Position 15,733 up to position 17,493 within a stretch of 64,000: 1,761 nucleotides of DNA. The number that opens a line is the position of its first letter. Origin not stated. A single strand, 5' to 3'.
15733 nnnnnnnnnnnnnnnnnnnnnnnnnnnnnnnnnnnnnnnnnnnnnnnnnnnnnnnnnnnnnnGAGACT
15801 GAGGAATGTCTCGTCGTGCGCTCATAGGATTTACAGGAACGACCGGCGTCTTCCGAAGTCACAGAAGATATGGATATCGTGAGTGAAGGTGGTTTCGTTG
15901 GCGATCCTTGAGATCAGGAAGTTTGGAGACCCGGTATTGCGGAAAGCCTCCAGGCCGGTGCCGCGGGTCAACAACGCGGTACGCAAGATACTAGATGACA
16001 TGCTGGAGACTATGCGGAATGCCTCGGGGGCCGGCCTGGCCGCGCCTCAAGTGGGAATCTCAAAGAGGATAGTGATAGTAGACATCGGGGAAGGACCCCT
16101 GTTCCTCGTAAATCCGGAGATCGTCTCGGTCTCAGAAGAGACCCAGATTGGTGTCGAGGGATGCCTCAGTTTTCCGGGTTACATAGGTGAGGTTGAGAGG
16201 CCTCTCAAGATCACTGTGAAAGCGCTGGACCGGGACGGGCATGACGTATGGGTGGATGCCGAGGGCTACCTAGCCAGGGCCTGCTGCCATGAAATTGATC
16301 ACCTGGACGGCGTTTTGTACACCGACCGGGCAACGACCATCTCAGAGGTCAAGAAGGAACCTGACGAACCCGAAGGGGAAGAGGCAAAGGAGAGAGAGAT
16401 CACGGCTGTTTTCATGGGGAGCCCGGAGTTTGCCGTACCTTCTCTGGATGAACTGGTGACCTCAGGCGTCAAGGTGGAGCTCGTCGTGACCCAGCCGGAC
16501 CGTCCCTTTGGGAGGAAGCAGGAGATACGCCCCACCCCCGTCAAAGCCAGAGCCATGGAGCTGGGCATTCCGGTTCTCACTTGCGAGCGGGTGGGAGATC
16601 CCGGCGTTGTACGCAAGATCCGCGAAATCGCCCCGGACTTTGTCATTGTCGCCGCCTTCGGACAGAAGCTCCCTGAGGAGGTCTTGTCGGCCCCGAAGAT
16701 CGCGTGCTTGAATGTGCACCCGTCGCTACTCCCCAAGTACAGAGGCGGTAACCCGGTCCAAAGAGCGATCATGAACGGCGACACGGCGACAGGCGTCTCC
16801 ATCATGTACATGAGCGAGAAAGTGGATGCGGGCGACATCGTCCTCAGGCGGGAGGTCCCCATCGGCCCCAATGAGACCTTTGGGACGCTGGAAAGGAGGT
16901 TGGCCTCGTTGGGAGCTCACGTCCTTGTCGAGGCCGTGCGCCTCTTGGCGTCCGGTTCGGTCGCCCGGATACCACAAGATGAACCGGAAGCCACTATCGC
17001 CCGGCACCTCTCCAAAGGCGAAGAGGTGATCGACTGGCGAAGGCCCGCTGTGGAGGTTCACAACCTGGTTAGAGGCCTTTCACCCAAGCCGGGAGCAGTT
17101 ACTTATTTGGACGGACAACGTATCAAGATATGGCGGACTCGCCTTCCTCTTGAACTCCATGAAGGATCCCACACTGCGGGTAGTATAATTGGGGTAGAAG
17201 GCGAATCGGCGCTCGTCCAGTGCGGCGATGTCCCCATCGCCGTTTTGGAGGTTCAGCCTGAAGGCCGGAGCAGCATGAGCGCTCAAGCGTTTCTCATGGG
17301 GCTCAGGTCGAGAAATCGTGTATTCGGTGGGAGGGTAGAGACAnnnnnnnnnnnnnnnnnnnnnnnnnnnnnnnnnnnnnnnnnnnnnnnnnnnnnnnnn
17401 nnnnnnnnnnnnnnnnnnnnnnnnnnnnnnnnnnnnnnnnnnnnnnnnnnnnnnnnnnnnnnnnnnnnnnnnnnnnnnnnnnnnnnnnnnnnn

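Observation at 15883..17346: Peptide deformylase and methionyl-tRNA formyltransferase encoded as one fused ORF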

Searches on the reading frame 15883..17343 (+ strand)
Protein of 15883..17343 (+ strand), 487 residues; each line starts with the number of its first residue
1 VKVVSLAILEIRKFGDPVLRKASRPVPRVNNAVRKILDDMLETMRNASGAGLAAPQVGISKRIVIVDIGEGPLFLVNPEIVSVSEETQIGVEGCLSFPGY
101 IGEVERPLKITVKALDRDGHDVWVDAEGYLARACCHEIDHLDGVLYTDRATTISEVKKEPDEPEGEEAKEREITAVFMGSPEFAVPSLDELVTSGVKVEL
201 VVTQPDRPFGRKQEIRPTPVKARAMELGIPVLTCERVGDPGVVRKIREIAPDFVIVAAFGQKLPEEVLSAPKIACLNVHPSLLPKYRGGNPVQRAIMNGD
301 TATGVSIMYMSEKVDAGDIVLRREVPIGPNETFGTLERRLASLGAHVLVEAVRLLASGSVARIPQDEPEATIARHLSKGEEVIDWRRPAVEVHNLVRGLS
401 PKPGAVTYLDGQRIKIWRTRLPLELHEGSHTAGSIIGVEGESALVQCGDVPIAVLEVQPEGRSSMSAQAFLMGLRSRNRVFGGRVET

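Call 3: search_protein_families(library=pfam, proteins=[window:15883-17343:+])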
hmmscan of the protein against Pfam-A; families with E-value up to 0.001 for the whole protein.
window:15883-17343:+ (487 aa): 3 families
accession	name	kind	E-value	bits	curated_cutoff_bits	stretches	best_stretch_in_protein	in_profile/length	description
PF01327.26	Pep_deformylase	-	3.5e-50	170.1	22.8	1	9-152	2-152/156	Polypeptide deformylase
PF00551.24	Formyl_trans_N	-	1.4e-42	146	26.1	1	176-352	5-181/181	Formyl transferase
PF02911.23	Formyl_trans_C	-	2.7e-26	92.1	21.1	1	376-474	2-99/100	Formyl transferase, C-terminal domain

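Call 4: search_protein_families(library=ncbifam, proteins=[window:15883-17343:+])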
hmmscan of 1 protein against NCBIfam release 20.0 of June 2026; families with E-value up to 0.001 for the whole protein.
window:15883-17343:+ (487 aa): 13 families
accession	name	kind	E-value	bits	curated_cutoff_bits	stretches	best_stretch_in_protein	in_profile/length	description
TIGR00460.1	fmt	equivalog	1.3e-83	280.7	201.5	1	175-475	3-305/315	methionyl-tRNA formyltransferase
NF005414.0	PRK06988.1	equivalog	1.7e-53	181.6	316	1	175-468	5-299/311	formyltransferase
NF001159.1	PRK00150.1-3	subfamily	3.6e-47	160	125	1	8-155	2-155/167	peptide deformylase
NF005998.1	PRK08125.1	equivalog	1.2e-45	156.1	777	1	183-467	11-289/649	bifunctional UDP-4-amino-4-deoxy-L-arabinose formyltransferase/UDP-glucuronic acid oxidase ArnA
TIGR00079.1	pept_deformyl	equivalog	2.4e-42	144.3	103.95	1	10-158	3-155/161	peptide deformylase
NF009484.0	PRK12846.1-5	equivalog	5.2e-33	114.1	190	1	7-152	2-149/165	peptide deformylase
NF011189.0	PRK14595.1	equivalog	7.1e-29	100.6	232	1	10-153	5-149/162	peptide deformylase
NF009483.0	PRK12846.1-4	equivalog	1.3e-26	93.4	267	1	8-150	3-156/193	peptide deformylase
TIGR00639.1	PurN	equivalog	3.5e-23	82.1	150.1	1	239-359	68-188/192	phosphoribosylglycinamide formyltransferase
NF006670.0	PRK09218.1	equivalog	2.9e-20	72.6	162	1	18-145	11-135/136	peptide deformylase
NF004684.0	PRK06027.1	subfamily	2.8e-11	43.7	223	1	242-356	157-271/286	formyltetrahydrofolate deformylase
TIGR00655.1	PurU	equivalog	1.2e-10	41.5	285.95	1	243-355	153-265/280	formyltetrahydrofolate deformylase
NF005755.0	PRK07579.1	equivalog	1.6e-09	38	238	1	259-362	74-174/245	dTDP-4-amino-4,6-dideoxyglucose formyltransferase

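Call 5: find_homologous_proteins(query=window:15883-17343:+, max_evalue=1e-20)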
Query window:15883-17343:+ (487 aa): 7380 proteins with E <= 1e-20 among 8000 candidates; the best 120 are listed.
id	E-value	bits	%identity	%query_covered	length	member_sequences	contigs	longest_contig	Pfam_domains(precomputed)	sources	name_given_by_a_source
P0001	0.0e+0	1070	100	100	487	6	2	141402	PF01327.27,PF00551.25,PF02911.24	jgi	jgi:methionyl-tRNA formyltransferase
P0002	2.5e-256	869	81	99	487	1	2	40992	PF01327.27,PF00551.25,PF02911.24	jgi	jgi:methionyl-tRNA formyltransferase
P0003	1.0e-252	857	79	99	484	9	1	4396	PF01327.27,PF00551.25,PF02911.24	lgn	-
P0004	2.3e-246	836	77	99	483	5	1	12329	PF01327.27,PF00551.25,PF02911.24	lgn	-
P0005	7.2e-245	831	76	99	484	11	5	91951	PF01327.27,PF00551.25,PF02911.24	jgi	jgi:methionyl-tRNA formyltransferase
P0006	4.0e-243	825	76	99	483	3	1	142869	PF01327.27,PF00551.25,PF02911.24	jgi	-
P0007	8.2e-228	775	73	98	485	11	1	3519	PF01327.27,PF00551.25,PF02911.24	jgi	jgi:methionyl-tRNA formyltransferase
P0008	1.0e-207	709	65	98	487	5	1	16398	PF01327.27,PF00551.25,PF02911.24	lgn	-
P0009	9.4e-206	702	66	98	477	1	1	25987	PF01327.27,PF00551.25,PF02911.24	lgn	-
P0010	1.2e-202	692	65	98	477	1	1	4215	PF01327.27,PF00551.25,PF02911.24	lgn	-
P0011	2.3e-199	681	66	98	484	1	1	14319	PF01327.27,PF00551.25,PF02911.24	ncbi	-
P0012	1.2e-198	679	65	96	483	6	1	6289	PF01327.27,PF00551.25,PF02911.24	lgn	-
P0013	8.4e-198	676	64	97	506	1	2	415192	PF01327.27,PF00551.25,PF02911.24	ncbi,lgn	-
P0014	2.0e-196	671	62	98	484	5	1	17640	PF01327.27,PF00551.25,PF02911.24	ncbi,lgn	-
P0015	2.3e-194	665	63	98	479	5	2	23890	PF01327.27,PF00551.25,PF02911.24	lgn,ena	-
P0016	2.1e-193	662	63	98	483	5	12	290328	PF01327.27,PF00551.25,PF02911.24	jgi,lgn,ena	jgi:methionyl-tRNA formyltransferase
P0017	2.5e-193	661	65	97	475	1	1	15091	PF01327.27,PF00551.25,PF02911.24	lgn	-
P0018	2.3e-192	658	63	98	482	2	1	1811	PF01327.27,PF00551.25,PF02911.24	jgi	jgi:methionyl-tRNA formyltransferase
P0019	3.3e-192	658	62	97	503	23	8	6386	PF01327.27,PF00551.25,PF02911.24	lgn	-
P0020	6.7e-192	657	64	95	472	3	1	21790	PF01327.27,PF00551.25,PF02911.24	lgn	-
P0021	3.6e-191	654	61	97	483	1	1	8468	PF01327.27,PF00551.25,PF02911.24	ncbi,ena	-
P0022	1.1e-190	653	62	98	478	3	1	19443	PF01327.27,PF00551.25,PF02911.24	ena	-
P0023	4.9e-190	650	63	99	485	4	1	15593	PF01327.27,PF00551.25,PF02911.24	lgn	-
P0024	1.4e-189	649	64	96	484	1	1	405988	PF01327.27,PF00551.25,PF02911.24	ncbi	-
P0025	6.0e-189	647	62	98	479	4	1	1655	PF01327.27,PF00551.25,PF02911.24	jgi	-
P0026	1.0e-188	646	62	98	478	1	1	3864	PF01327.27,PF00551.25,PF02911.24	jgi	-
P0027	3.0e-188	645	61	98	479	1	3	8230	PF01327.27,PF00551.25,PF02911.24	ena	-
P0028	9.4e-188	643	60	97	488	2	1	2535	PF01327.27,PF00551.25,PF02911.24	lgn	-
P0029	6.2e-187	640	61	98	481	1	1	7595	PF01327.27,PF00551.25,PF02911.24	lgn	-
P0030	9.9e-187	640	59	99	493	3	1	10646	PF01327.27,PF00551.25,PF02911.24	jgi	-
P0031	6.0e-186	637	59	99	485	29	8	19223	PF01327.27,PF00551.25,PF02911.24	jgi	jgi:methionyl-tRNA formyltransferase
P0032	4.1e-185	634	61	98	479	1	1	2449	PF01327.27,PF00551.25,PF02911.24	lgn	-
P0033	3.6e-184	631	62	95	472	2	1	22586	PF01327.27,PF00551.25,PF02911.24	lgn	-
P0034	4.0e-184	631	59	99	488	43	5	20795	PF01327.27,PF00551.25,PF02911.24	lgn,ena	-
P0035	1.1e-183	629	59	99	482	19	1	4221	PF01327.27,PF00551.25,PF02911.24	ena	-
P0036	1.5e-182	626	60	98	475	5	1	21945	PF01327.27,PF00551.25,PF02911.24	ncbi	-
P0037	9.0e-181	620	58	96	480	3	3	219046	PF01327.27,PF00551.25,PF02911.24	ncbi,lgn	-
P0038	2.7e-180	618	60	96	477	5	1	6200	PF01327.27,PF00551.25,PF02911.24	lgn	-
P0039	9.9e-179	613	58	98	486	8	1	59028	PF01327.27,PF00551.25,PF02911.24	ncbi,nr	ncbi:MAG TPA: methionyl-tRNA formyltransferase [Firmicutes bacterium]|nr:methionyl-tRNA formyltransf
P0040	3.6e-178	611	57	98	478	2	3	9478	PF01327.27,PF00551.25,PF02911.24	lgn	-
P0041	5.8e-178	611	58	98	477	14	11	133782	PF01327.27,PF00551.25,PF02911.24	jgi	jgi:methionyl-tRNA formyltransferase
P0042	2.1e-177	609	58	98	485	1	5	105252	PF01327.27,PF00551.25,PF02911.24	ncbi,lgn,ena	-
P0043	2.4e-177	609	59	98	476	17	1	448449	PF01327.27,PF00551.25,PF02911.24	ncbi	ncbi:MAG: methionyl-tRNA formyltransferase [Bacillota bacterium]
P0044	4.3e-177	608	57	98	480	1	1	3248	PF01327.27,PF00551.25,PF02911.24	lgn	-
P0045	9.4e-177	607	62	95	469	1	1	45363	PF01327.27,PF00551.25,PF02911.24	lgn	-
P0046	3.8e-176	605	58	98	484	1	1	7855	PF01327.27,PF00551.25,PF02911.24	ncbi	-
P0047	6.0e-175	601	54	99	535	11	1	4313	PF01327.27,PF00551.25,PF02911.24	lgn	-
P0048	6.6e-175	601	57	98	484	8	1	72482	PF01327.27,PF00551.25,PF02911.24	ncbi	-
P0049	1.7e-174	599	56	98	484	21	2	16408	PF01327.27,PF00551.25,PF02911.24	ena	-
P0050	1.0e-173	597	54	98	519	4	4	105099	PF01327.27,PF00551.25,PF02911.24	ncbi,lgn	-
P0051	1.5e-171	589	58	96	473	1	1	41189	PF01327.27,PF00551.25,PF02911.24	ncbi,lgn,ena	-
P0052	2.7e-170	585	56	98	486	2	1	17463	PF01327.27,PF00551.25,PF02911.24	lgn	-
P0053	5.6e-167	574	55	98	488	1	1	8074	PF01327.27,PF00551.25,PF02911.24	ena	-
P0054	2.2e-166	572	54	98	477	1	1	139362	PF01327.27,PF00551.25,PF02911.24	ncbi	-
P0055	2.4e-164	566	55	98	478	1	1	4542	PF01327.27,PF00551.25,PF02911.24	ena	-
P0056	1.8e-162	560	55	97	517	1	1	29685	PF01327.27,PF00551.25,PF02911.24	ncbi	-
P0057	4.6e-162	558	54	92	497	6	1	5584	PF01327.27,PF00551.25,PF02911.24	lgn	-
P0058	7.6e-134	465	52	96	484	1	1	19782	PF01327.27,PF00551.25,PF02911.24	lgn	-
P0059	9.4e-131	455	50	97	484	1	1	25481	PF01327.27,PF00551.25,PF02911.24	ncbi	-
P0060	1.2e-130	455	48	96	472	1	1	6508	PF01327.27,PF00551.25,PF02911.24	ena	-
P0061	8.5e-130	452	48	95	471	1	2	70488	PF01327.27,PF00551.25,PF02911.24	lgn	-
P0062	1.4e-129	451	48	96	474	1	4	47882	PF01327.27,PF00551.25,PF02911.24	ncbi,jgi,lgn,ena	-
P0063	5.7e-129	449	48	96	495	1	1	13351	PF01327.27,PF00551.25,PF02911.24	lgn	-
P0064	1.8e-128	447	47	94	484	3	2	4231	PF01327.27,PF00551.25,PF02911.24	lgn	-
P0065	9.8e-128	445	49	98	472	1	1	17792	PF01327.27,PF00551.25,PF02911.24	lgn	-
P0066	2.2e-127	444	48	96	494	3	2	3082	PF01327.27,PF00551.25,PF02911.24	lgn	-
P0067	2.2e-127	444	48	96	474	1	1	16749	PF01327.27,PF00551.25,PF02911.24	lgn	-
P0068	4.0e-126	440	48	95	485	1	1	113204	PF01327.27,PF00551.25,PF02911.24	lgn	-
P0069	1.0e-125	438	50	95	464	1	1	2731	PF01327.27,PF00551.25,PF02911.24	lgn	-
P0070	1.1e-125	438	48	96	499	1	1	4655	PF01327.27,PF00551.25,PF02911.24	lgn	-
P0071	2.0e-125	437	49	96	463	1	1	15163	PF01327.27,PF00551.25,PF02911.24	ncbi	-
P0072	8.7e-125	435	47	94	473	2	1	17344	PF01327.27,PF00551.25,PF02911.24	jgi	-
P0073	2.7e-124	434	47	95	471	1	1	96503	PF01327.27,PF00551.25,PF02911.24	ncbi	ncbi:MAG: methionyl-tRNA formyltransferase [Bacillota bacterium]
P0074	1.4e-123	431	47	94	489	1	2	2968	PF01327.27,PF00551.25,PF02911.24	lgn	-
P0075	1.9e-123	431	48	97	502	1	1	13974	PF01327.27,PF00551.25,PF02911.24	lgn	-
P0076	3.6e-123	430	46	94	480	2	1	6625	PF01327.27,PF00551.25,PF02911.24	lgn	-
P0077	4.4e-123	430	50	96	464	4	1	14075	PF01327.27,PF00551.25,PF02911.24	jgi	jgi:methionyl-tRNA formyltransferase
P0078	1.3e-122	428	48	97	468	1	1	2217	PF01327.27,PF00551.25,PF02911.24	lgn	-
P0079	1.4e-122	428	47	95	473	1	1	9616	PF01327.27,PF00551.25,PF02911.24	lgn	-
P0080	2.1e-122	427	46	95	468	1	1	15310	PF01327.27,PF00551.25,PF02911.24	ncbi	-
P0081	2.1e-122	427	48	96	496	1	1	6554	PF01327.27,PF00551.25,PF02911.24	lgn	-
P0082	4.6e-122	426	46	97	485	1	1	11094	PF01327.27,PF00551.25,PF02911.24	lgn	-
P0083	1.0e-121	425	47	97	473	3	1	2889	PF01327.27,PF00551.25,PF02911.24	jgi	-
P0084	1.0e-121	425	47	98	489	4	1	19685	PF01327.27,PF00551.25,PF02911.24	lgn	-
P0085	1.2e-121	425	48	99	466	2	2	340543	PF01327.27,PF00551.25,PF02911.24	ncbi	ncbi:MAG: methionyl-tRNA formyltransferase [Bacillota bacterium]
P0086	1.3e-121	425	47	97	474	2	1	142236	PF01327.27,PF00551.25,PF02911.24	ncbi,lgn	ncbi:MAG: methionyl-tRNA formyltransferase [Ignavibacteriales bacterium]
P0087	1.8e-121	424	48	95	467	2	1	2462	PF01327.27,PF00551.25,PF02911.24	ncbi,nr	ncbi:MAG: methionyl-tRNA formyltransferase [Clostridia bacterium]|nr:methionyl-tRNA formyltransferas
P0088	5.1e-121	423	47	96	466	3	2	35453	PF01327.27,PF00551.25,PF02911.24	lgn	-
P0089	9.3e-121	422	48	95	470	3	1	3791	PF01327.27,PF00551.25,PF02911.24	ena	-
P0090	9.9e-121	422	45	98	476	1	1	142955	PF01327.27,PF00551.25,PF02911.24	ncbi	-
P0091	1.5e-120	421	47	97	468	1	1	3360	PF01327.27,PF00551.25,PF02911.24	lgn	-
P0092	3.3e-120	420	49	96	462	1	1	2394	PF01327.27,PF00551.25,PF02911.24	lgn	-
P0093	4.3e-120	420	47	94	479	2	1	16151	PF01327.27,PF00551.25,PF02911.24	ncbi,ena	ncbi:MAG TPA: methionyl-tRNA formyltransferase [Bacillota bacterium]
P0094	2.9e-119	417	46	96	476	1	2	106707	PF01327.27,PF00551.25,PF02911.24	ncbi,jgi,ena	-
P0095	3.3e-119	417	46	96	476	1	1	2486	PF01327.27,PF00551.25,PF02911.24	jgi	jgi:methionyl-tRNA formyltransferase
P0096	9.8e-119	415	47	98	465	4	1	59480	PF01327.27,PF00551.25,PF02911.24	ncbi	ncbi:MAG: methionyl-tRNA formyltransferase [Bacillota bacterium]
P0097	2.5e-118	414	47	94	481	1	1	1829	PF01327.27,PF00551.25,PF02911.24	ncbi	ncbi:MAG TPA: methionyl-tRNA formyltransferase, partial [Thermaerobacter sp.]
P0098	5.9e-118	413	44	98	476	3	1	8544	PF01327.27,PF00551.25,PF02911.24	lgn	-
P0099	8.3e-118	412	47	96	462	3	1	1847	PF01327.27,PF00551.25,PF02911.24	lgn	-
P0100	1.1e-117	412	43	96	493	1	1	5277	PF01327.27,PF00551.25,PF02911.24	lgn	-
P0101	1.2e-117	412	46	94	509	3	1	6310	PF01327.27,PF00551.25,PF02911.24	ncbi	ncbi:MAG TPA: methionyl-tRNA formyltransferase [Thermaerobacter sp.]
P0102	1.6e-117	411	46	96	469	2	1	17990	PF01327.27,PF00551.25,PF02911.24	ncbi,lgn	ncbi:MAG: methionyl-tRNA formyltransferase [Chloroflexota bacterium]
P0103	1.9e-117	411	46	94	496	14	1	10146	PF01327.27,PF00551.25,PF02911.24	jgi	-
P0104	3.2e-117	410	46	96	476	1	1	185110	PF01327.27,PF00551.25,PF02911.24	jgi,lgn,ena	-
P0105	3.7e-117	410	44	97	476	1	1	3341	PF01327.27,PF00551.25,PF02911.24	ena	-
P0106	4.1e-117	410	45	96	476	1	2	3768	PF01327.27,PF00551.25,PF02911.24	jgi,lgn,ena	-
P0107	6.1e-117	409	43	97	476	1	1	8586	PF01327.27,PF00551.25,PF02911.24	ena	-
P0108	8.1e-117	409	46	96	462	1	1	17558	PF01327.27,PF00551.25,PF02911.24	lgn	-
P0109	9.5e-117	409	45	95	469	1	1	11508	PF01327.27,PF00551.25,PF02911.24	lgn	-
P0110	1.0e-116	409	42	96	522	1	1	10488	PF01327.27,PF00551.25,PF02911.24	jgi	jgi:methionyl-tRNA formyltransferase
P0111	1.1e-116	409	44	97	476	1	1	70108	PF01327.27,PF00551.25,PF02911.24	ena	-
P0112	1.6e-116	408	46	94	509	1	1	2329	PF01327.27,PF00551.25,PF02911.24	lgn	-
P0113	1.9e-116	408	44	95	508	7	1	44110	PF01327.27,PF00551.25,PF02911.24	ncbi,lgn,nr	ncbi:MAG: methionyl-tRNA formyltransferase [Firmicutes bacterium]|nr:methionyl-tRNA formyltransferas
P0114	2.4e-116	407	60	63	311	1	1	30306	PF01327.27,PF00551.25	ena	-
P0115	3.1e-116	407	45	96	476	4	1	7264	PF01327.27,PF00551.25,PF02911.24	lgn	-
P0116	7.7e-116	406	44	96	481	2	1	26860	PF01327.27,PF00551.25,PF02911.24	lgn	-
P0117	9.3e-116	406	46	94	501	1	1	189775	PF01327.27,PF00551.25,PF02911.24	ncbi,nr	ncbi:MAG: methionyl-tRNA formyltransferase [Bacillota bacterium]|nr:methionyl-tRNA formyltransferase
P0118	2.3e-115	404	44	97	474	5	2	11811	PF01327.27,PF00551.25,PF02911.24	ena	-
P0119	1.1e-114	402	43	97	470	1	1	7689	PF01327.27,PF00551.25,PF02911.24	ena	-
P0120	1.5e-114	402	50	84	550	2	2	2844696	PF01327.27,PF00551.25,PF02911.24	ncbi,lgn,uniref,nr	ncbi:methionyl-tRNA formyltransferase [Thermaerobacter marianensis DSM 12885]|uniref:Multifunctional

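Call 8: find_related_loci(query=window:15883-17343:+, collection=genome_contigs, flank=6000)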
Query window:15883-17343:+ (487 aa) in genome_contigs; peptide patterns used: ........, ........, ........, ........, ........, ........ (x = any residue, [..] = any of these).
599 stretches matched a pattern (row limit reached: there are more); 559 encode a relative of the query (tblastn E <= 1e-3); the best 80 are kept; 80 distinct loci.
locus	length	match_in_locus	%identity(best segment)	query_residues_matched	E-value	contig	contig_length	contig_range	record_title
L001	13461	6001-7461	75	2-487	0e+0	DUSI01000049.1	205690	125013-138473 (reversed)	MAG TPA_asm: Candidatus Fermentithermobacillaceae bacterium isolate AS04akNAM_117 55677_AS04, whole genome shotgun seque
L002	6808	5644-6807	76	6-391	0e+0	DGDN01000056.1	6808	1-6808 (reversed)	MAG TPA_asm: Candidatus Fermentithermobacillaceae bacterium UBA3951 UBA3951_contig_442, whole genome shotgun sequence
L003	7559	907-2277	45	4-473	3e-128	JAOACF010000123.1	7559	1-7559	MAG: Negativicutes bacterium isolate SKW2 NODE_122_length_7559_cov_3.790163, whole genome shotgun sequence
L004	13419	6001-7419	43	5-475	2e-121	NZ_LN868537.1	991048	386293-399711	Anaeromassilibacillus senegalensis strain mt9, whole genome shotgun sequence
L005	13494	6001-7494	43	3-473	1e-120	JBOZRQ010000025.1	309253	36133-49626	MAG: Symbiobacteriaceae bacterium isolate Bin16 W5_k97_51099, whole genome shotgun sequence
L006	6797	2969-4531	42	9-482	5e-118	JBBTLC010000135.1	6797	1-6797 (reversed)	MAG: Deltaproteobacteria bacterium isolate H32-bin127_2 H32_bin127_2_000000000135, whole genome shotgun sequence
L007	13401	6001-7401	42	5-475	5e-115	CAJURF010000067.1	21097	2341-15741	MAG TPA_asm: uncultured Lachnospiraceae bacterium isolate MGBC164599 genome assembly, contig: MGBC164599.67, whole genom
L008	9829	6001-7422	42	2-473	1e-112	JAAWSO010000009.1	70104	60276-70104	MAG: Clostridiales bacterium isolate ABMPRH_76_1 SL341402_scaffold_514, whole genome shotgun sequence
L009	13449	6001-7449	41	5-473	1e-112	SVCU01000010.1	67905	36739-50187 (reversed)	MAG: Clostridiales bacterium isolate SIG262 NODE_9949_length_67905_cov_1.973575, whole genome shotgun sequence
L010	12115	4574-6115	41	16-473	6e-113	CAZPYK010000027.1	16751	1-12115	MAG TPA_asm: uncultured Ruminococcus sp. isolate SRP225648_co1_490 genome assembly, contig: NODE_8456_length_16751_cov_5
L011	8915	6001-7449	40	6-473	2e-112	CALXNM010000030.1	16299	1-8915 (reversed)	MAG: uncultured Clostridia bacterium isolate BRZ_MF__bin81 genome assembly, contig: BRZ_MF__NODE_3795_length_16299_cov_7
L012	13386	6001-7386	42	4-473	5e-111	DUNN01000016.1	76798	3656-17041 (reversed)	MAG TPA_asm: Clostridiales bacterium isolate AS05jafATM_78 1367_AS05, whole genome shotgun sequence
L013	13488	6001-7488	43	4-475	4e-111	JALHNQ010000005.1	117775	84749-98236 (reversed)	MAG: Methylocystis sp. isolate Bin_68_1 c_000000001022, whole genome shotgun sequence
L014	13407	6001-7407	44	6-482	1e-118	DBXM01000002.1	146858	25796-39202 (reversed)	MAG TPA_asm: Mageeibacillus sp. UBA1212 UBA1212_contig_11509, whole genome shotgun sequence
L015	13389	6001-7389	43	4-481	1e-110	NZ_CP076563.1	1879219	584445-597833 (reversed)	Christensenella sp. MSJ-20 chromosome, complete genome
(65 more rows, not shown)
